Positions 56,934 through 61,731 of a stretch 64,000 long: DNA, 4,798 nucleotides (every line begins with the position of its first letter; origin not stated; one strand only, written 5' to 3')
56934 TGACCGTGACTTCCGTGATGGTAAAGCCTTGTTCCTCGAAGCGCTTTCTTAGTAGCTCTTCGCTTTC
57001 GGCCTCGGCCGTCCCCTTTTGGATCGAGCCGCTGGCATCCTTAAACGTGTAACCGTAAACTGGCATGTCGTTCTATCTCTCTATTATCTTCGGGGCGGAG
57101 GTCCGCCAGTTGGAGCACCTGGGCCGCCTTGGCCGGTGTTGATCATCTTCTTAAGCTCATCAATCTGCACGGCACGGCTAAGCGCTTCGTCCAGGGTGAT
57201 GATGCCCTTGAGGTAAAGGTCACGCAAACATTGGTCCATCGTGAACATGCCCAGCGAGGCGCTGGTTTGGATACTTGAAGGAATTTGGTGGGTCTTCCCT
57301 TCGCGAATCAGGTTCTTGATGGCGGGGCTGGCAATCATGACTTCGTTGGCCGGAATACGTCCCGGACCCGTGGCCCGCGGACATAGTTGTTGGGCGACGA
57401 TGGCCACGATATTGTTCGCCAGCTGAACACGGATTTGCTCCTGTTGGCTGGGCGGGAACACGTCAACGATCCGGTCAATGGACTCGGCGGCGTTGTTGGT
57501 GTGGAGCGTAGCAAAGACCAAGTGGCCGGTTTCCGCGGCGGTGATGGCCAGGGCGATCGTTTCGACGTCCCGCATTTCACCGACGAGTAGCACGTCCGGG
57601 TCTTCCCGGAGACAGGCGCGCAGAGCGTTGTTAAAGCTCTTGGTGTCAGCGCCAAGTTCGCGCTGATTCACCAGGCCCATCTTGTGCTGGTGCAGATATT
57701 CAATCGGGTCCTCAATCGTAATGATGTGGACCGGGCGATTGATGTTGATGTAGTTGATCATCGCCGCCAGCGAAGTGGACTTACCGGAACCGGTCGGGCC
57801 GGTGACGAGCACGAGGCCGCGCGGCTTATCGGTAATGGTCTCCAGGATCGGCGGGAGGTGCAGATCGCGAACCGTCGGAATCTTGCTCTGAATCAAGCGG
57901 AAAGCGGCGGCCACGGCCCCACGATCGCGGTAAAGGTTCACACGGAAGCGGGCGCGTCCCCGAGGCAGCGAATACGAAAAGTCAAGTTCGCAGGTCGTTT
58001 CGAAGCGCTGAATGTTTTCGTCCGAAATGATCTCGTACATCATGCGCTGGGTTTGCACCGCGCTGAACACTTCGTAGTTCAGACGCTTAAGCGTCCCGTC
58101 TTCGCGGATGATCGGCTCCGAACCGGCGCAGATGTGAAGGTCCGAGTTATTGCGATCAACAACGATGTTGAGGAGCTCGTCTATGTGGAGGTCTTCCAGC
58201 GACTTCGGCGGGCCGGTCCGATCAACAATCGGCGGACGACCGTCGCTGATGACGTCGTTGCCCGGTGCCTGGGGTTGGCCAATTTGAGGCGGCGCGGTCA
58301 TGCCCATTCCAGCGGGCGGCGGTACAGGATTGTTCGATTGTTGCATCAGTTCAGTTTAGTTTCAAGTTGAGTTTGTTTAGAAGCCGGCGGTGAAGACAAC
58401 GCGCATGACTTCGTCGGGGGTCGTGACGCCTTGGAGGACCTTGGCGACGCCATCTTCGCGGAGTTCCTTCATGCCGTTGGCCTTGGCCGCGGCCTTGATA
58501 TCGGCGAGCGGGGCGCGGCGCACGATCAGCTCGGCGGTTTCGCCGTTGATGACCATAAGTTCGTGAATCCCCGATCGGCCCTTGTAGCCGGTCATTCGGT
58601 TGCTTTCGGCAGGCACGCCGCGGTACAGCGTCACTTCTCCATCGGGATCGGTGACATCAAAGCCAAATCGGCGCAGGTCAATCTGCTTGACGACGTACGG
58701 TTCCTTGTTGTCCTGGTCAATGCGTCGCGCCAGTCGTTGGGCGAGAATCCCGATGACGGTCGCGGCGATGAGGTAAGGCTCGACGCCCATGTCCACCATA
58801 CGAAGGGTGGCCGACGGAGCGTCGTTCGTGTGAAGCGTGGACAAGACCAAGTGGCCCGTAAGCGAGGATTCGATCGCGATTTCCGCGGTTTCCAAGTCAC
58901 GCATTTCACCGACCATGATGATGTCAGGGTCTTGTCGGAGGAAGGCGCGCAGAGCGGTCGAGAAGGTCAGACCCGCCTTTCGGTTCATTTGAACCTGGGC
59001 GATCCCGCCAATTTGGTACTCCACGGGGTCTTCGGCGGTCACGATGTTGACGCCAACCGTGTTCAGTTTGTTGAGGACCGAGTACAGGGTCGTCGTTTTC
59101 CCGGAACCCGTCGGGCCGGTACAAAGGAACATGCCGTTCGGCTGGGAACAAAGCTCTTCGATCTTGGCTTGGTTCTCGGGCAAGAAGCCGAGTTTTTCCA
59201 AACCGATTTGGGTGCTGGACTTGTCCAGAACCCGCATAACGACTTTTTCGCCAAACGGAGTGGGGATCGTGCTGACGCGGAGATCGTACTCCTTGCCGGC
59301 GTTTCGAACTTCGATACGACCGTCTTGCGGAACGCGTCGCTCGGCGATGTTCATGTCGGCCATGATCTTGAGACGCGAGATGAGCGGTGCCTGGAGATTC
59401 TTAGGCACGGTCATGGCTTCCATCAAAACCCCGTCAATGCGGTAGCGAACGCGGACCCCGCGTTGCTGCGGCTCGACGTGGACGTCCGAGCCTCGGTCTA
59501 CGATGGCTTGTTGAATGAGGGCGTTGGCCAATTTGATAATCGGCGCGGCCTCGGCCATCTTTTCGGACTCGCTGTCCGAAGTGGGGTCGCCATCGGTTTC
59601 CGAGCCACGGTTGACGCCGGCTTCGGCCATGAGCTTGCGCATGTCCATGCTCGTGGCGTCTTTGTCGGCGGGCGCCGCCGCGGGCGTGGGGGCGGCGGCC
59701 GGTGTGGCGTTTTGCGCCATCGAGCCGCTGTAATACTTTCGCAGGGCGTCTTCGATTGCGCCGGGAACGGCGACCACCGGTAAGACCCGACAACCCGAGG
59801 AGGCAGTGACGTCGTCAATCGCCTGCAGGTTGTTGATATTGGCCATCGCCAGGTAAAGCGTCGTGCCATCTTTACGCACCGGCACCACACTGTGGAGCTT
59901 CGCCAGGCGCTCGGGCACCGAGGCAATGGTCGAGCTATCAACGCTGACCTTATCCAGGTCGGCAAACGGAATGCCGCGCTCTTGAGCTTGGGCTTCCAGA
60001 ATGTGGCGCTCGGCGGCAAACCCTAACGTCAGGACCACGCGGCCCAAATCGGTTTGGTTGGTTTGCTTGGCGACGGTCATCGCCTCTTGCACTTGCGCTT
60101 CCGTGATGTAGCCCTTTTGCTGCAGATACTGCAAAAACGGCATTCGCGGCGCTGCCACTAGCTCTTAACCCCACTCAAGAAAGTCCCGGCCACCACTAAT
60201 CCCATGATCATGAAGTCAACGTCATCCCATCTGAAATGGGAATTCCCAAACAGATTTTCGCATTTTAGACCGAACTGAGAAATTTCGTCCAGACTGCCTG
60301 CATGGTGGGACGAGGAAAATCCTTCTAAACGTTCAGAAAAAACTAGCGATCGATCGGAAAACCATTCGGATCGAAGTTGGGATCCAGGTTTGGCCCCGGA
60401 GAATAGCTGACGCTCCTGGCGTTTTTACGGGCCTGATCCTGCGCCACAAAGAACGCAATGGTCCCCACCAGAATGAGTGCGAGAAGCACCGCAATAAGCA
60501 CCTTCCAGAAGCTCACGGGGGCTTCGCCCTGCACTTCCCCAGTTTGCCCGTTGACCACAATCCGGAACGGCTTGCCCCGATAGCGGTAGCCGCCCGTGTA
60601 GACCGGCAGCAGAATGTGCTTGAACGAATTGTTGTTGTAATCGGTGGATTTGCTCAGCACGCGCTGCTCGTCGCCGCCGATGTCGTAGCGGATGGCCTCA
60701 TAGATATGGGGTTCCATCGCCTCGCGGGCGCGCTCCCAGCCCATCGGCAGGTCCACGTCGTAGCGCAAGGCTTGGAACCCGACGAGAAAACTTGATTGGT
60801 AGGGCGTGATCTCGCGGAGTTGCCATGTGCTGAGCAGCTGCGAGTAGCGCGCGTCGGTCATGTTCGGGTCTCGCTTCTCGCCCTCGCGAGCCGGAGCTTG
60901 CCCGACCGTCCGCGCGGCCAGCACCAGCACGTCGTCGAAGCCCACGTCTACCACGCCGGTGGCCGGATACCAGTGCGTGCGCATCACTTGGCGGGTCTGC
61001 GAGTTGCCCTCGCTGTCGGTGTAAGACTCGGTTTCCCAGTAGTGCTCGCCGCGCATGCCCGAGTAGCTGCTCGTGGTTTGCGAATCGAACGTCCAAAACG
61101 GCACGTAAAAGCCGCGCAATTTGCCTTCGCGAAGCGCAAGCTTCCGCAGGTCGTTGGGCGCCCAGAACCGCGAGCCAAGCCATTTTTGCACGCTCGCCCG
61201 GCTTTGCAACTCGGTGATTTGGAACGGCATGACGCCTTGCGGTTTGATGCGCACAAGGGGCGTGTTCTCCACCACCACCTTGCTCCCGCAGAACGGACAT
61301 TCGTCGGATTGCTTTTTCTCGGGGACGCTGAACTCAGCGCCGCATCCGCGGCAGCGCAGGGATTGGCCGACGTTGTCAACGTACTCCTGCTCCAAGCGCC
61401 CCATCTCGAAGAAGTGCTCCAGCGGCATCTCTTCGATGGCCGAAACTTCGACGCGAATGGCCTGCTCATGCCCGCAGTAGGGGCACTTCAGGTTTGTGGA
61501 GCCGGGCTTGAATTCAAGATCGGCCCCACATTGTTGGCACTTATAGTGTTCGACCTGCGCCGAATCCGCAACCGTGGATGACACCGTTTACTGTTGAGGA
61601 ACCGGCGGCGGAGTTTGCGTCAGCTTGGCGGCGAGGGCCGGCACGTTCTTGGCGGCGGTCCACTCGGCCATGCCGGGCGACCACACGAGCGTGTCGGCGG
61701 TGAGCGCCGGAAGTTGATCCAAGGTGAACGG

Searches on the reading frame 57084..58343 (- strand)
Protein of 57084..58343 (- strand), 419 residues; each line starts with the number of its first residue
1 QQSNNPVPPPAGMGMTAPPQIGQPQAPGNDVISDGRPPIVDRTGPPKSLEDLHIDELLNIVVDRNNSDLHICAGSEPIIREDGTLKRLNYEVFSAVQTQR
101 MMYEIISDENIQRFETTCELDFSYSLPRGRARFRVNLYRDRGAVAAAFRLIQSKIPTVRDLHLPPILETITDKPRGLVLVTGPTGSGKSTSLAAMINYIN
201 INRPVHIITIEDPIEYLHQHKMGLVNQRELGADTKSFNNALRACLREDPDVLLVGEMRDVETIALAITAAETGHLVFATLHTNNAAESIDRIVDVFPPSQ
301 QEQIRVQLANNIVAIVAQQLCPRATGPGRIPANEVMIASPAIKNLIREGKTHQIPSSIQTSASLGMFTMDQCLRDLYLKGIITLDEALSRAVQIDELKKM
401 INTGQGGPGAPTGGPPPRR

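Call 74: search_protein_families(library=pfam, proteins=[window:57084-58343:-], max_evalue=0.00001)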
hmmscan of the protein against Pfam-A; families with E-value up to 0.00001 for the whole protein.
window:57084-58343:- (419 aa): 1 family
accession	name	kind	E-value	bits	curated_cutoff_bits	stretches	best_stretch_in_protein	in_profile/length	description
PF00437.27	T2SSE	-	1e-47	163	24.9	1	167-324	134-281/370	Type II/IV secretion system protein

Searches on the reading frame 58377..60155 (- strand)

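Call 74: search_protein_families(library=pfam, proteins=[window:58377-60155:-], max_evalue=0.00001)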
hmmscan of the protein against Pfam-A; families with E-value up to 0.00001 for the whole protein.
window:58377-60155:- (592 aa): 2 families
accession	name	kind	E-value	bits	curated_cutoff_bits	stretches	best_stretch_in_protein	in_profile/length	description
PF00437.27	T2SSE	-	1.7e-131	438.7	24.9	1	201-585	3-370/370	Type II/IV secretion system protein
PF05157.20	MshEN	-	3.5e-19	69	23.1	1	61-146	2-88/90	MshEN domain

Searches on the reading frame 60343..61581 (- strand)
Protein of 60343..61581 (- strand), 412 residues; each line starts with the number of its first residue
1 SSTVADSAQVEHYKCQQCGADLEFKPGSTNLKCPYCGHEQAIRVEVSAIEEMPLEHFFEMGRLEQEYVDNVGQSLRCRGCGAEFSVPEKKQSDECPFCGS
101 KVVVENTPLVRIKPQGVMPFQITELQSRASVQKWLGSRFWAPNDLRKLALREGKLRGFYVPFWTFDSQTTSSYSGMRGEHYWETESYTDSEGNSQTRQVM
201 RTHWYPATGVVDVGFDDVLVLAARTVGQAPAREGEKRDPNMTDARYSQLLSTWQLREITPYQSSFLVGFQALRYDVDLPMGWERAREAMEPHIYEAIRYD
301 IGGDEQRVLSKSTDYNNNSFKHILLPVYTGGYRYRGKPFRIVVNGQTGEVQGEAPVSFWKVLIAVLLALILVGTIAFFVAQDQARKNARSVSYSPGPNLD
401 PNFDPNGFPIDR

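Call 74: search_protein_families(library=pfam, proteins=[window:60343-61581:-], max_evalue=0.00001)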
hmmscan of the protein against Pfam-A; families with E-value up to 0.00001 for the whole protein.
window:60343-61581:- (412 aa): 3 families
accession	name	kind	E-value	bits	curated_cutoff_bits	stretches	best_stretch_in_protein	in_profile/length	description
PF23548.1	Zn_ribbon_FGT1_2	-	1.2e-07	31.7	27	0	74-105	2-33/35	FORGETTER1 second zinc ribbon domain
PF01155.25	HypA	-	8e-06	26.3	28.9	0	69-102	65-96/112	Hydrogenase/urease nickel incorporation, metallochaperone, hypA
PF09723.15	Zn_ribbon_8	-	9.6e-06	26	34.4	0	13-44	6-40/41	Zinc ribbon domain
